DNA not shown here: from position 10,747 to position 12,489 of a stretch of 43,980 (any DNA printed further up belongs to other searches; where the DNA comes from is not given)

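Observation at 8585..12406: Three-gene operon of a VWA/MIDAS protein with a degenerate metallopeptidase-like domain, a cytoplasmic LRR protein and a MoxR/AAA_5 ATPase: candidate NTPase-driven sensor or conflict module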

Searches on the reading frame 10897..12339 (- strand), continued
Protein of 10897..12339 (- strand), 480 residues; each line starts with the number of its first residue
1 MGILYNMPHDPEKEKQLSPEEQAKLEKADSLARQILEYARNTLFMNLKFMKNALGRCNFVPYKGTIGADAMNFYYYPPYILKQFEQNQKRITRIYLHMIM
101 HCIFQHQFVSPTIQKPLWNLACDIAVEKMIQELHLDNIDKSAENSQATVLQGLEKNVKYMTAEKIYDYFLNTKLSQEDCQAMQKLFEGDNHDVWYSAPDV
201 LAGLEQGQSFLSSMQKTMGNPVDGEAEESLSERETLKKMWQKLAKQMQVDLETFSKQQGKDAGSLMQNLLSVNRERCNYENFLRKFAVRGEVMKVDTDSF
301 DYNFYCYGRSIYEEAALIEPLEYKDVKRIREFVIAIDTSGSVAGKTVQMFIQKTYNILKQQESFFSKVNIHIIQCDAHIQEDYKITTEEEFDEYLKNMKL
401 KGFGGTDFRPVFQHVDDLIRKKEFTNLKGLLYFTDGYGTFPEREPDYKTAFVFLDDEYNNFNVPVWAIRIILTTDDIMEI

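Call 38: get_annotated_region(hit=H32, flank=4000)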
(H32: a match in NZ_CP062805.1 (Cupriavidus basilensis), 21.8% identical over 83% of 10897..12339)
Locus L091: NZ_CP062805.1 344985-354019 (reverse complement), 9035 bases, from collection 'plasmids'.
description: Cupriavidus basilensis strain DSM 11853 plasmid pRK1-1, complete sequence
organism: Cupriavidus basilensis (NCBI taxid 68895)
taxonomy: Bacteria; Pseudomonadota; Betaproteobacteria; Burkholderiales; Burkholderiaceae; Cupriavidus; Cupriavidus basilensis
host: -; source: Cell culture,Sediment of a freshwater pond enriched in a fixed-bed reactor with 2,6-dichlorophenol as sole ...; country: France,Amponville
typing (MOB-suite, as given by PLSDB): conjugative; relaxase MOBP; mating-pair formation MPF_F
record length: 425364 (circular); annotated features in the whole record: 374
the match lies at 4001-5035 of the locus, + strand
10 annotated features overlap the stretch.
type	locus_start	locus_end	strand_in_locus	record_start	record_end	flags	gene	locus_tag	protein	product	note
CDS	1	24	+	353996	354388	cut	-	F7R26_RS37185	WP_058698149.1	hypothetical protein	-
CDS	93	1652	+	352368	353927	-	-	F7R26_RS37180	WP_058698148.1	hypothetical protein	-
CDS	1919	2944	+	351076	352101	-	-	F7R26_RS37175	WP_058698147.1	ATP-binding protein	-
CDS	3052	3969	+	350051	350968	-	-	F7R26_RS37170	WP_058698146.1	DUF3150 domain-containing protein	-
CDS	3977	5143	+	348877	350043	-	-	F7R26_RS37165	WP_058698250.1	VWA-like domain-containing protein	-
CDS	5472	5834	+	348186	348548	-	-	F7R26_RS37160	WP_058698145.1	hypothetical protein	-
CDS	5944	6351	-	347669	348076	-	-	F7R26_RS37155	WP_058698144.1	polymer-forming cytoskeletal protein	-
CDS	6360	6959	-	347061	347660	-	-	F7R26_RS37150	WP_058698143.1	hypothetical protein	-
CDS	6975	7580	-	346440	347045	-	-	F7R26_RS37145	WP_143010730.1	hypothetical protein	-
CDS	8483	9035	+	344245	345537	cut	-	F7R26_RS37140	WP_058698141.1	hypothetical protein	-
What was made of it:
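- Closest known: Canonical DUF2201_N/DUF2201 + AAA_5 pairs on plasmids and in phages. Same: It is paired with an AAA_5 ATPase, sometimes with a third gene between the two (DUF3150, call 38).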

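Call 46: search_protein_families(library=pfam, alignment_id=A4, max_evalue=0.001)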
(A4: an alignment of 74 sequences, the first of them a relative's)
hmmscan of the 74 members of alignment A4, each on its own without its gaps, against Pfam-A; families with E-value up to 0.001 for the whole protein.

A. member 1, L085:496-5931:+ (1812 aa): 3 families
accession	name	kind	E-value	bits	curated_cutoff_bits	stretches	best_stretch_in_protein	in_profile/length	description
PF13306.12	LRR_5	-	4e-75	250.2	27.7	4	848-959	1-111/127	BspA type Leucine rich repeat region (6 copies)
PF13569.11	DUF4132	-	2e-25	90.2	27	1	1517-1656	2-143/179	Domain of unknown function (DUF4132)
PF13855.12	LRR_8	-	6.8e-11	42.2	27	0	907-958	6-58/61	Leucine rich repeat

B. families by the number of members that match (of 74 scanned): 17 families
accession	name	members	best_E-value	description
PF13306.12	LRR_5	74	4.1e-257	BspA type Leucine rich repeat region (6 copies)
PF13855.12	LRR_8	47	2.4e-56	Leucine rich repeat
PF23952.1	LRR_EndoS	18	1.2e-22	Endo-beta-N-acetylglucosaminidase EndoS LRR domain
PF05725.18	FNIP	12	9.9e-07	FNIP Repeat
PF12799.13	LRR_4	10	1.4e-08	Leucine Rich repeats (2 copies)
PF00533.33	BRCT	7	6.3e-12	BRCA1 C Terminus (BRCT) domain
PF12796.13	Ank_2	7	7.2e-07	Ankyrin repeats (3 copies)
PF12738.14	PTCB-BRCT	4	2.7e-08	twin BRCT domain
PF13569.11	DUF4132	3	4.2e-28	Domain of unknown function (DUF4132)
PF23454.1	Zn_ribbon_Brz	3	3e-11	Transcriptional regulator Brz zinc beta ribbon domain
PF13606.12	Ank_3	3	0.00023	Ankyrin repeat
PF23622.1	LRR_At1g61320_AtMIF1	2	2.9e-06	At1g61320/AtMIF1, LRR domain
PF19789.6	DUF6273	1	1e-15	Domain of unknown function (DUF6273)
PF00207.28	A2M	1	7.6e-05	Alpha-2-macroglobulin family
PF10107.15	Endonuc_Holl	1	0.00017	Endonuclease related to archaeal Holliday junction resolvase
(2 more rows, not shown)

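Call 48: predict_structure(alignment_id=A1)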
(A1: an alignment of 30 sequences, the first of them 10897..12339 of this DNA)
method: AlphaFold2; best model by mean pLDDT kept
length: 480 residues; sequences in the alignment: 30
mean_pLDDT: 77.9   pTM: 0.63
mean pLDDT of the five models: 77.9, 77.4, 76.2, 75.3, 68.1
residues with pLDDT >= 90: 135; 70-90: 227; 50-70: 58; < 50: 60
segments of 3 or more residues with pLDDT < 50: 1-10, 219-225, 289-327
pLDDT, mean of each block of 10 residues (from residue 1): 38 66 91 96 87 90 92 95 94 95 91 90 95 87 90 87 91 92 91 88 82 68 51 84 86 61 76 71 63 41 40 41 47 79 74 78 63 85 85 83 75 90 81 80 86 71 79 72
secondary structure, 60 per line:
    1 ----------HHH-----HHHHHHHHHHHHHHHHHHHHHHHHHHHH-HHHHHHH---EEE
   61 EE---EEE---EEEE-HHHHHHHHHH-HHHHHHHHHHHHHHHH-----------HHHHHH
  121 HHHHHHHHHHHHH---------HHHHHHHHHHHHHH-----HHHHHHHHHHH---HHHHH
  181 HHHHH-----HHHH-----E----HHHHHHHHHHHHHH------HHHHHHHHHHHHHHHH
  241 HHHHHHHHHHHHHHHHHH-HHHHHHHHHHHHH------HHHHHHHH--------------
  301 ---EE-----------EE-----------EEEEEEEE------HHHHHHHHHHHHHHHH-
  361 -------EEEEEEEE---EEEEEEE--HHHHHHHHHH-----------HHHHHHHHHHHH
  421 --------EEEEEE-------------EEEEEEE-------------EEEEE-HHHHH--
elements in order: H19-46 H48-54 E58-62 E66-68 E72-75 H77-86 H88-103 H115-133 H143-156 H162-172 H176-185 H191-194 H205-218 H225-258 H260-272 H279-286 E330-337 H344-359 E368-375 E379-385 H388-397 H409-420 E429-434 E448-454 E468-472 H474-478

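Call 51: fold_search(model_id=the predicted structure, library=pdb)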
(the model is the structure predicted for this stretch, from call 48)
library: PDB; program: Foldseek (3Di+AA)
matches with E <= 10: 835; with E <= 0.001: 76
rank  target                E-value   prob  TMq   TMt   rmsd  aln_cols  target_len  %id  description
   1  3qa3_E                6.2e-05  1.00  0.26  0.61   3.9       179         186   12  Crystal Structure of A-domain in complex with antibody (released 2011-11-30)
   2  3qa3_G                8.1e-05  1.00  0.26  0.59   4.4       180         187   13  Crystal Structure of A-domain in complex with antibody (released 2011-11-30)
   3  8voh_MODEL_1_A        8.6e-05  1.00  0.25  0.55   4.0       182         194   12  HADDOCK models of human alphaM I-domain bound to the the N-terminal domain of the cytokine pleiotrophin (released 2024-05-15)
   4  6tyu_A                9.1e-05  1.00  0.22  0.44   6.4       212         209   13  Structure of Ku80 von Willebrand domain complexed with MRI Ku Binding Motif (released 2019-11-27)
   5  3gxb_A                1.2e-04  1.00  0.26  0.65   3.1       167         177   10  Crystal structure of VWF A2 domain (released 2009-05-05)
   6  6pyx_A                1.2e-04  1.00  0.23  0.58   5.4       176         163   18  Calcium Activated Chloride Channel Regulator 1 (CLCA1) VWA Domain (released 2020-01-29)
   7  6tyv_A                1.2e-04  1.00  0.20  0.41   6.2       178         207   15  Structure of Ku80 von Willebrand domain complexed with WRN Ku Binding Motif (released 2019-11-27)
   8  6fpy_A                1.6e-04  1.00  0.22  0.18   8.1       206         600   14  Inter-alpha-inhibitor heavy chain 1, wild type (released 2019-02-27)
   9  3zqk_A                1.7e-04  1.00  0.27  0.65   3.8       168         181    8  Von Willebrand Factor A2 domain with calcium (released 2011-07-27)
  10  1n3y                  1.7e-04  1.00  0.25  0.56   4.8       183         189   14  Crystal structure of the alpha-X beta2 integrin I domain (released 2003-02-18)
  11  9c4f_I                1.7e-04  1.00  0.23  0.51   4.9       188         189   16  Infectious B19V capsid (released 2024-10-16)
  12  9n81_B                1.7e-04  1.00  0.20  0.19   4.8       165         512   15  A gap-filling complex with Pol mu engaged in the NHEJ Pathway (released 2025-04-23)
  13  9n82_b                1.7e-04  1.00  0.20  0.19   5.4       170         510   13  The ligation (AMP-Lys) complex in the NHEJ pathway (released 2025-04-23)
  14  9cq3_b                1.8e-04  1.00  0.21  0.20   7.7       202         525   12  The gap-filling complex with Pol mu engaged in the NHEJ pathway (released 2025-04-23)
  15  2i6s_A                1.9e-04  1.00  0.21  0.20   6.0       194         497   12  Complement component C2a (released 2006-10-17)
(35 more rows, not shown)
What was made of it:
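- On VWA domain with functional MIDAS: The VWA fold is confirmed by Foldseek (call 51).
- Tried and rejected: The hit list was swamped by VWA domains (call 51).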

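Call 56: search_protein_families(library=pfam, proteins=[L027:5373-5843:+, L065:9584-10489:+, L047:3174-4280:+, L014:4037-5950:+, L059:7402-8328:+, L087:5183-6133:+, L069:1211-3670:+], max_evalue=0.01)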
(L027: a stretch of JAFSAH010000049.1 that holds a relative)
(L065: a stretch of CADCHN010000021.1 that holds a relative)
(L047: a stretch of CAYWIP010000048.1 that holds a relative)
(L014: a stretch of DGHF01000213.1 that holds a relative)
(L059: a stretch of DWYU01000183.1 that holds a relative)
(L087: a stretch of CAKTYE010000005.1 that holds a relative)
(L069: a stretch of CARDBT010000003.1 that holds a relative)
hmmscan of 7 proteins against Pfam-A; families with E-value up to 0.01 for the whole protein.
L027:5373-5843:+ (156 aa): 0 families

L065:9584-10489:+ (301 aa): 2 families
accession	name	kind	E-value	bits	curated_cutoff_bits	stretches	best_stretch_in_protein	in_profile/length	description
PF13289.12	SIR2_2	-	1.4e-07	32.1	24.5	1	106-278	2-141/141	SIR2-like domain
PF14253.11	AbiH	-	0.00017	22.2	30.9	1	72-185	112-187/260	Bacteriophage abortive infection AbiH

L047:3174-4280:+ (368 aa): 0 families

L014:4037-5950:+ (637 aa): 5 families
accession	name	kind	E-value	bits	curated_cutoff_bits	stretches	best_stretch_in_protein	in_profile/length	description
PF00990.26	GGDEF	-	2.6e-32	112.3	23.8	1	476-629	3-159/161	Diguanylate cyclase, GGDEF domain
PF13377.12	Peripla_BP_3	-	3.3e-23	83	26.5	1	134-280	5-155/167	Periplasmic binding protein-like domain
PF13407.12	Peripla_BP_4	-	4.7e-15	56.3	35.1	1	12-274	1-258/258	Periplasmic binding protein domain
PF00532.27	Peripla_BP_1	-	1.5e-13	51.3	22.2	1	64-269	49-261/281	Periplasmic binding proteins and sugar binding domain of LacI family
PF06050.19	HGD-D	-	0.0044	17.1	28.4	1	63-111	274-324/342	2-hydroxyglutaryl-CoA dehydratase, D-component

L059:7402-8328:+ (308 aa): 0 families

L087:5183-6133:+ (316 aa): 2 families
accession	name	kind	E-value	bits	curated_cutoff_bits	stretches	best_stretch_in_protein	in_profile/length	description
PF13289.12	SIR2_2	-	9.1e-08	32.7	24.5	1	107-277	3-139/141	SIR2-like domain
PF14253.11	AbiH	-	0.00024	21.7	30.9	1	158-245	160-250/260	Bacteriophage abortive infection AbiH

L069:1211-3670:+ (819 aa): 13 families
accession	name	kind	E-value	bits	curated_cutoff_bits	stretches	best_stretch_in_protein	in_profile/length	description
PF01434.24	Peptidase_M41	-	7.8e-65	218.8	29.9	1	455-642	1-191/191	Peptidase family M41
PF00004.35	AAA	-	2.4e-46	157.9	21.2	1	243-374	2-130/131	ATPase family associated with various cellular activities (AAA)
PF06480.20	FtsH_ext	-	1.2e-13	51.6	25.5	1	43-145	1-95/103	FtsH Extracellular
PF17862.7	AAA_lid_3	-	4.5e-12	45.7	27.2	1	398-439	2-43/45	AAA+ lid domain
PF20720.3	nSTAND3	-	7.1e-05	23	27.2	1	243-370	21-128/155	Novel STAND NTPase 3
PF07728.20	AAA_5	-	0.00024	21.5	22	1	243-311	3-79/139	AAA domain (dynein-related subfamily)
PF13401.12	AAA_22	-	0.00028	21.6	27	0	243-265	9-34/130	AAA domain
PF06068.19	TIP49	-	0.00071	19.3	23.8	1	239-276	50-89/347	TIP49 P-loop domain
PF13191.12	AAA_16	-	0.0012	19.8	32.6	0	239-263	24-48/167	AAA ATPase domain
PF05496.18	RuvB_N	-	0.0015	18.7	27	1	242-310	36-96/159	Holliday junction DNA helicase RuvB P-loop domain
PF01078.27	Mg_chelatase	-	0.0038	17.1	20.3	1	238-260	21-43/207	Magnesium chelatase, subunit ChlI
PF07724.20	AAA_2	-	0.0045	17.5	27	0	243-312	7-89/166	AAA domain (Cdc48 subfamily)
PF13207.12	AAA_17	-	0.0068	17.1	27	0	245-300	1-55/136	AAA domain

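Call 57: find_related_loci(query=A1, collection=viral_contigs, flank=8000)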
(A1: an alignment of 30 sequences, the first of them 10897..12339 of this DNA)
Query A1 (480 aa) in viral_contigs; peptide patterns used: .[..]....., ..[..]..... (x = any residue, [..] = any of these).
96 stretches matched a pattern; 7 encode a relative of the query (tblastn E <= 1e-3); 7 distinct loci.
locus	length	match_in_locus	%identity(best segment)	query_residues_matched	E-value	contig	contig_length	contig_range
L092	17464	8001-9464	47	24-477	4e-146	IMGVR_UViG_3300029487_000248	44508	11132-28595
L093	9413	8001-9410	47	25-477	2e-142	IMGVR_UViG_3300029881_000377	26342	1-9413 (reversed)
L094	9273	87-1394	39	12-475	2e-115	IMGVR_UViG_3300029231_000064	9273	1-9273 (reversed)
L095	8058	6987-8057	37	21-404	6e-79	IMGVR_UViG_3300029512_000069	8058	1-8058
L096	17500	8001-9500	50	25-475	3e-77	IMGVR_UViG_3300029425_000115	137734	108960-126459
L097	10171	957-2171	24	5-452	3e-23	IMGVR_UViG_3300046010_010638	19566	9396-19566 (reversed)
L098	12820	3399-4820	27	36-464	2e-11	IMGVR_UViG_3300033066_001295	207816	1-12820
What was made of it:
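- Only 7 IMG/VR contigs carry a relative (call 57).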

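Call 62: search_protein_families(library=pfam, alignment_id=A6, max_evalue=0.001)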
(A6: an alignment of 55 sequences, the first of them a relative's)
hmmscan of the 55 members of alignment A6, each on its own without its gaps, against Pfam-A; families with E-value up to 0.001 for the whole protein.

A. member 1, L009:5395-5901:+ (169 aa): 1 family
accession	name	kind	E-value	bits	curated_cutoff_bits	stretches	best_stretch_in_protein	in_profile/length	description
PF00857.26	Isochorismatase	-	3.2e-22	79.9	27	1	5-157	2-166/175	Isochorismatase domain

B. families by the number of members that match (of 55 scanned): 55 families (the first 25 are shown)
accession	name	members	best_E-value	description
PF00271.37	Helicase_C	4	2e-21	Helicase conserved C-terminal domain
PF00990.26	GGDEF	3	2.6e-32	Diguanylate cyclase, GGDEF domain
PF19789.6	DUF6273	3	1.2e-28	Domain of unknown function (DUF6273)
PF13377.12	Peripla_BP_3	3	6.3e-25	Periplasmic binding protein-like domain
PF00270.35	DEAD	3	3.6e-23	DEAD/DEAH box helicase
PF13407.12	Peripla_BP_4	3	1.8e-22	Periplasmic binding protein domain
PF00532.27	Peripla_BP_1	3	2.2e-14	Periplasmic binding proteins and sugar binding domain of LacI family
PF18133.7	HydF_tetramer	2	3.3e-45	Hydrogen maturase F tetramerization domain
PF18128.7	HydF_dimer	2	4.7e-40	Hydrogen maturase F dimerization domain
PF00857.26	Isochorismatase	2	3.2e-22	Isochorismatase domain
PF04851.21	ResIII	2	3.6e-14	Type III restriction enzyme, res subunit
PF09369.15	MZB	2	2.1e-12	MrfA Zn-binding domain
PF13289.12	SIR2_2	2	9.1e-08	SIR2-like domain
PF14253.11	AbiH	2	0.00017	Bacteriophage abortive infection AbiH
PF02615.19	Ldh_2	1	4.5e-121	Malate/L-lactate dehydrogenase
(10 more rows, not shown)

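Call 63: search_protein_families(library=padloc, alignment_id=A6, max_evalue=0.00001)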
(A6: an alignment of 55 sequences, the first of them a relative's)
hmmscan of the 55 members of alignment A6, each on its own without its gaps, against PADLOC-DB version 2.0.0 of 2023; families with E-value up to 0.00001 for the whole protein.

A. member 1, L009:5395-5901:+ (169 aa): 0 families

B. families by the number of members that match (of 55 scanned): 115 families (the first 25 are shown)
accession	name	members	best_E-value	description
PDLC03928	PsyrT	3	3.6e-152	-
PDLC00037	DruE3|DruE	3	1.9e-103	SNF2 family N-terminal domain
PDLC02864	DpdF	3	2.1e-90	DpdF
PDLC02861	DpdF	3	4.9e-84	DpdF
PDLC00036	DruE3|DruE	3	4.9e-71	SNF2 family N-terminal domain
PDLC01089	C3a193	3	1.8e-38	poss. alt. Cas3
PDLC02503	BrxHI|BrxHII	3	4.7e-19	BrxHI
PDLC02501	BrxHI|BrxHII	3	9.8e-13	BrxHI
PDLC02570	DrmA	3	7.1e-10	DrmA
PDLC02569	DrmA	3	2.1e-08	DrmA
PDLC00013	DruE1|DruE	2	2.4e-119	SNF2 family N-terminal domain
PDLC00014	DruE2|DruE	2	3e-75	SNF2 family N-terminal domain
PDLC00015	DruE2|DruE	2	1.9e-73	SNF2 family N-terminal domain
PDLC02870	DpdF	2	3.4e-71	DpdF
PDLC00035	DruE3|DruE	2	5.9e-68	SNF2 family N-terminal domain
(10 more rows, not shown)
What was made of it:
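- A few co-directional neighbours match DruE/PsyrT-like helicases or JetA (call 63).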

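Call 85: get_annotated_region(hit=H4, flank=12000)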
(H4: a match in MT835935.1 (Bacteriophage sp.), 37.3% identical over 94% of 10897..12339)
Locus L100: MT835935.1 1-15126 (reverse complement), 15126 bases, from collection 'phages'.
description: UNVERIFIED: Bacteriophage sp. clone scaffold_992 genomic sequence.
organism: Bacteriophage sp. (NCBI taxid 38018)
taxonomy: Viruses
host: -; source: human fecal samples; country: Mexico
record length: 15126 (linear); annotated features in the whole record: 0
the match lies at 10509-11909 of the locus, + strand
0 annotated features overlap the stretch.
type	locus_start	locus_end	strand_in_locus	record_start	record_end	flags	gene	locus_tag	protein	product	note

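Call 86: get_annotated_region(hit=H6, flank=8000)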
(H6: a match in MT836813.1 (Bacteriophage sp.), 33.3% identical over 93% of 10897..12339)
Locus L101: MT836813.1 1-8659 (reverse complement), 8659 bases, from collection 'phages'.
description: UNVERIFIED: Bacteriophage sp. clone scaffold_3121 genomic sequence.
organism: Bacteriophage sp. (NCBI taxid 38018)
taxonomy: Viruses
host: -; source: human fecal samples; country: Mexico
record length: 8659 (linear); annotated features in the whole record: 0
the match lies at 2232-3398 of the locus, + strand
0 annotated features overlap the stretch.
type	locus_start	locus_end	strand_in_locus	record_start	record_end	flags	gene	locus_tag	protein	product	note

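Call 87: get_annotated_region(hit=H2, flank=6000)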
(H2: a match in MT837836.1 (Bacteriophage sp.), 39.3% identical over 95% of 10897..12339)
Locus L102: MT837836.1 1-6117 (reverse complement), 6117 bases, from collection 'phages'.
description: UNVERIFIED: Bacteriophage sp. clone scaffold_5911 genomic sequence.
organism: Bacteriophage sp. (NCBI taxid 38018)
taxonomy: Viruses
host: -; source: human fecal samples; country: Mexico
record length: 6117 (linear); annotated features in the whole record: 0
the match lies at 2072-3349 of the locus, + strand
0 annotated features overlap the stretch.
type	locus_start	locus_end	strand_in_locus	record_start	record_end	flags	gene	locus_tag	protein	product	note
